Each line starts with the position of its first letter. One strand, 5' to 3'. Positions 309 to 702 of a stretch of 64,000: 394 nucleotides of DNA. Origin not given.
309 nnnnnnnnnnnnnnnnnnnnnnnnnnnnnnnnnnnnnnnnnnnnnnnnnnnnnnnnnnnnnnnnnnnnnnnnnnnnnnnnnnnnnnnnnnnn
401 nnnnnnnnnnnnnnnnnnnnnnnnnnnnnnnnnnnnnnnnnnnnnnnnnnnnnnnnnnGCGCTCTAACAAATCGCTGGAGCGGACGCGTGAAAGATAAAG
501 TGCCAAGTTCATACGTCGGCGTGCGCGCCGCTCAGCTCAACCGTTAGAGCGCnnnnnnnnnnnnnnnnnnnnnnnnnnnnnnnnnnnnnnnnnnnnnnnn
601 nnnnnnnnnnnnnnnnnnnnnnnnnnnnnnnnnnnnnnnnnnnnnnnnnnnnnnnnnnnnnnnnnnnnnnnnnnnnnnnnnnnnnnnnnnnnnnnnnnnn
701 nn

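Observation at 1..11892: Large sedentary-type integron cassette array (22 attC sites, ~24 cassettes) with the integrase off-window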

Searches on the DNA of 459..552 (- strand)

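Call 38: build_rna_model(alignment_id=A1, structure=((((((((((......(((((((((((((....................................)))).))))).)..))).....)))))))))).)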
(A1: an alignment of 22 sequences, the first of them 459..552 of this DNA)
Model R1 built from alignment A1 (22 sequences, 98 columns); structure: as given.
model positions 94; base pairs 23; branch points 0; effective number of sequences 1.95; information 0.608 bits per position. Calibrated on 0.2 Mb of random sequence (short: E-values are rough).
structure used (alignment columns):
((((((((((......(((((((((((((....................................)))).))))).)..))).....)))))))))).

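Call 39: search_with_rna_model(model_id=R1, source=window, filters=off, max_evalue=1)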
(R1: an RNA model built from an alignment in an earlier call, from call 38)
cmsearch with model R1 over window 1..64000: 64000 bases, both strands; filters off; matches with E-value up to 1: 41.
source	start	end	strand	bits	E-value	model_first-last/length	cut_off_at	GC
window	459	552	-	115.2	1e-31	1-94/94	no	0.59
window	4894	4987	-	110.6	2.4e-30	1-94/94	no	0.66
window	2027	2120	-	110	3.6e-30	1-94/94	no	0.64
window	5497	5590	-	106.5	4.1e-29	1-94/94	no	0.69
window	1047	1140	-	106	5.7e-29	1-94/94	no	0.66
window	4120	4213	-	105.9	6e-29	1-94/94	no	0.6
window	3201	3294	-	105.6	7.8e-29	1-94/94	no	0.61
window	6029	6122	-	104.1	2.2e-28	1-94/94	no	0.63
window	6450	6543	-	103.4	3.4e-28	1-94/94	no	0.64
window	1548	1643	-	101.2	1.6e-27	1-94/94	no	0.62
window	3679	3773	-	100.3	2.9e-27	1-94/94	no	0.64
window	7495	7588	-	96.6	3.8e-26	1-94/94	no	0.6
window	9572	9665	-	91.6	1.1e-24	1-94/94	no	0.6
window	10717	10810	-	90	3.6e-24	1-94/94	no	0.63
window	2537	2629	-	88.2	1.2e-23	1-94/94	no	0.58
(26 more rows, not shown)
